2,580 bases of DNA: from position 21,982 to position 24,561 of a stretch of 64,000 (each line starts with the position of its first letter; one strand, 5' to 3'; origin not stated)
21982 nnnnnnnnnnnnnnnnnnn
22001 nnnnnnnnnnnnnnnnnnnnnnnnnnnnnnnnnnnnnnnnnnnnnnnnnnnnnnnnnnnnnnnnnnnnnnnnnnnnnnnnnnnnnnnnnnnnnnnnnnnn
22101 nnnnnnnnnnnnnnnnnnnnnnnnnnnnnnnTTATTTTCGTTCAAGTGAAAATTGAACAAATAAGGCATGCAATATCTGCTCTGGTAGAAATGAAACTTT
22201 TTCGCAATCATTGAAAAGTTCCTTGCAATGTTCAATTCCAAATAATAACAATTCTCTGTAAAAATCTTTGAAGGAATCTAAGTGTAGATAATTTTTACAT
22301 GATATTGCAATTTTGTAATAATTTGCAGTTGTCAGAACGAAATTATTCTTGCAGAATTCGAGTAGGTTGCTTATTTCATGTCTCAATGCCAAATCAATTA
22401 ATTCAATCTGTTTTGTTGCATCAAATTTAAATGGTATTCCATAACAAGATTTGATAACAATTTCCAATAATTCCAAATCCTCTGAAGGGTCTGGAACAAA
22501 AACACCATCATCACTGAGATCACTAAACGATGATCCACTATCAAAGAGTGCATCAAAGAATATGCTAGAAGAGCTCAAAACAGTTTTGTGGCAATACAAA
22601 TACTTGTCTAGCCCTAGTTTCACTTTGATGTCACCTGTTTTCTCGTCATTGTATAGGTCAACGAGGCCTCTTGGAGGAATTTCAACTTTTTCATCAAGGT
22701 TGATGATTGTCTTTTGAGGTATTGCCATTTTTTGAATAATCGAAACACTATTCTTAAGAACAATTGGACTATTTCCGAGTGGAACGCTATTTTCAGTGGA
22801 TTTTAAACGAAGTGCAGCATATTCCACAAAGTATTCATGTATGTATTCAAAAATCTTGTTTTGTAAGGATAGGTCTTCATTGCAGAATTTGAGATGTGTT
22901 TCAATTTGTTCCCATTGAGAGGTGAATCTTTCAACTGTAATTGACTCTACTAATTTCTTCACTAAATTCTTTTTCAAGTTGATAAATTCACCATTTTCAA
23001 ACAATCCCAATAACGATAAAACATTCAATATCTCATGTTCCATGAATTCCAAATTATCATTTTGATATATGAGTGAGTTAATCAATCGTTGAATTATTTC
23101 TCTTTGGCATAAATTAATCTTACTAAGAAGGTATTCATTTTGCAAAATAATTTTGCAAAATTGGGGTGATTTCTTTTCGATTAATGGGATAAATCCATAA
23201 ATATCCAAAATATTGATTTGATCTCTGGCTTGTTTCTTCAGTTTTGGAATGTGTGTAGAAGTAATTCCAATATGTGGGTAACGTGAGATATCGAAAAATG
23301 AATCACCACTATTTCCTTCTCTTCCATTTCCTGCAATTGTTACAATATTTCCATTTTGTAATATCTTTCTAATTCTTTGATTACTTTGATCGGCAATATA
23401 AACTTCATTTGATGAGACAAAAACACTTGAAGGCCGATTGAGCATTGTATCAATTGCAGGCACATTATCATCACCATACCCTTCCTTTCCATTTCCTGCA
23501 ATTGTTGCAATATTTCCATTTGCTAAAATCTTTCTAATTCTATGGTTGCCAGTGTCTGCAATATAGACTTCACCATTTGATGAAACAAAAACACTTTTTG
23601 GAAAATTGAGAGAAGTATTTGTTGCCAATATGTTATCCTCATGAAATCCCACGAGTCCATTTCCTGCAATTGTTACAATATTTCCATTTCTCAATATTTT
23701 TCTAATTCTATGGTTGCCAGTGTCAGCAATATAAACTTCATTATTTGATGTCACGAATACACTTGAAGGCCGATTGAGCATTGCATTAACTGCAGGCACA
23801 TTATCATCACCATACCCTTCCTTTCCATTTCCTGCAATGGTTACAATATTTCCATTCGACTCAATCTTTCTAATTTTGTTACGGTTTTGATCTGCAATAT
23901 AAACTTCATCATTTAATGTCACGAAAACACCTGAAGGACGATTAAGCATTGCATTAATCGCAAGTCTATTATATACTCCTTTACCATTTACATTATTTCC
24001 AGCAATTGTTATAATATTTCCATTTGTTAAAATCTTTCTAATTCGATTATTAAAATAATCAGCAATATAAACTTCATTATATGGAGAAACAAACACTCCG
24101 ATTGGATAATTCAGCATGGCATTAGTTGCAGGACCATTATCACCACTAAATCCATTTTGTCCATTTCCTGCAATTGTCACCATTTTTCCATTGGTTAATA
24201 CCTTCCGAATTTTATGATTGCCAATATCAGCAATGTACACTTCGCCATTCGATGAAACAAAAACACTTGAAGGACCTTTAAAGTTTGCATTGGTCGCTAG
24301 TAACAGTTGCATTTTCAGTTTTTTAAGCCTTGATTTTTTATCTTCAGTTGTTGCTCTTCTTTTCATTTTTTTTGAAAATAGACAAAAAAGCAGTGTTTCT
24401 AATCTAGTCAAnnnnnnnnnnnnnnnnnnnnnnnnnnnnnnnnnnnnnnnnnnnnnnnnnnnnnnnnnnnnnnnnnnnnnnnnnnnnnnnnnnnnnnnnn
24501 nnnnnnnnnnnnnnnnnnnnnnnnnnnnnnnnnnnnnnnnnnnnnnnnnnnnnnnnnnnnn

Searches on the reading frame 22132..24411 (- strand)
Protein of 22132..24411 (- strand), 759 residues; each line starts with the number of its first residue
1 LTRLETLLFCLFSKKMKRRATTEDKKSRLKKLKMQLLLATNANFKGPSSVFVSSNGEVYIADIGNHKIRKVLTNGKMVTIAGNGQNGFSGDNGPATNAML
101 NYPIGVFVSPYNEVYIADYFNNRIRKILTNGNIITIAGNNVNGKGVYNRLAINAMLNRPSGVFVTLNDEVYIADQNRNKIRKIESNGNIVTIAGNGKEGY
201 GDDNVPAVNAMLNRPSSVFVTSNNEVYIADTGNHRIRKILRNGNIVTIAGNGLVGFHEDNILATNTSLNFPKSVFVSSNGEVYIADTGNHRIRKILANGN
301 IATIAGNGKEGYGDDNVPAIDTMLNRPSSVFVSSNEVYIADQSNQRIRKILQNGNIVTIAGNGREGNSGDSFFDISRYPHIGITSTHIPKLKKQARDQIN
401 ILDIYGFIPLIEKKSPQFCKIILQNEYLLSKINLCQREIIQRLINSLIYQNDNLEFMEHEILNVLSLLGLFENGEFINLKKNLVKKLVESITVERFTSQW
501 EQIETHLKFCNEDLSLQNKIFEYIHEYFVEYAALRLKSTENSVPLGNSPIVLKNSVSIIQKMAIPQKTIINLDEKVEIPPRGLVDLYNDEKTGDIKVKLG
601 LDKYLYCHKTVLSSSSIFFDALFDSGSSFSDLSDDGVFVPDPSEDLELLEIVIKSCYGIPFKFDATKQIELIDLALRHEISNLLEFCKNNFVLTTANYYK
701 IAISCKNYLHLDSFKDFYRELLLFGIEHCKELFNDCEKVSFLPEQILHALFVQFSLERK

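Call 6: search_protein_families(library=pfam, proteins=[window:22132-24411:-], max_evalue=0.001)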
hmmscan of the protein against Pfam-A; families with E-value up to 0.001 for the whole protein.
window:22132-24411:- (759 aa): 5 families
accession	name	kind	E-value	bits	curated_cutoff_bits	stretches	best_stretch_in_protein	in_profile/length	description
PF25021.1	TEN_NHL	-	1.4e-35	123.4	27.1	5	148-239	252-356/357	Teneurin NHL domain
PF01436.27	NHL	-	3.6e-35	118.7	20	2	212-238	1-27/28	NHL repeat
PF00651.37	BTB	-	1.7e-07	31.8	20.5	1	586-690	4-105/110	BTB/POZ domain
PF24684.1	Vgb_lyase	-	7.3e-05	22.1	50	0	157-246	13-88/290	Virginiamycin B lyase family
PF08450.18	SGL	-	0.00043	20.4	26.3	0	187-301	115-216/246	SMP-30/Gluconolactonase/LRE-like region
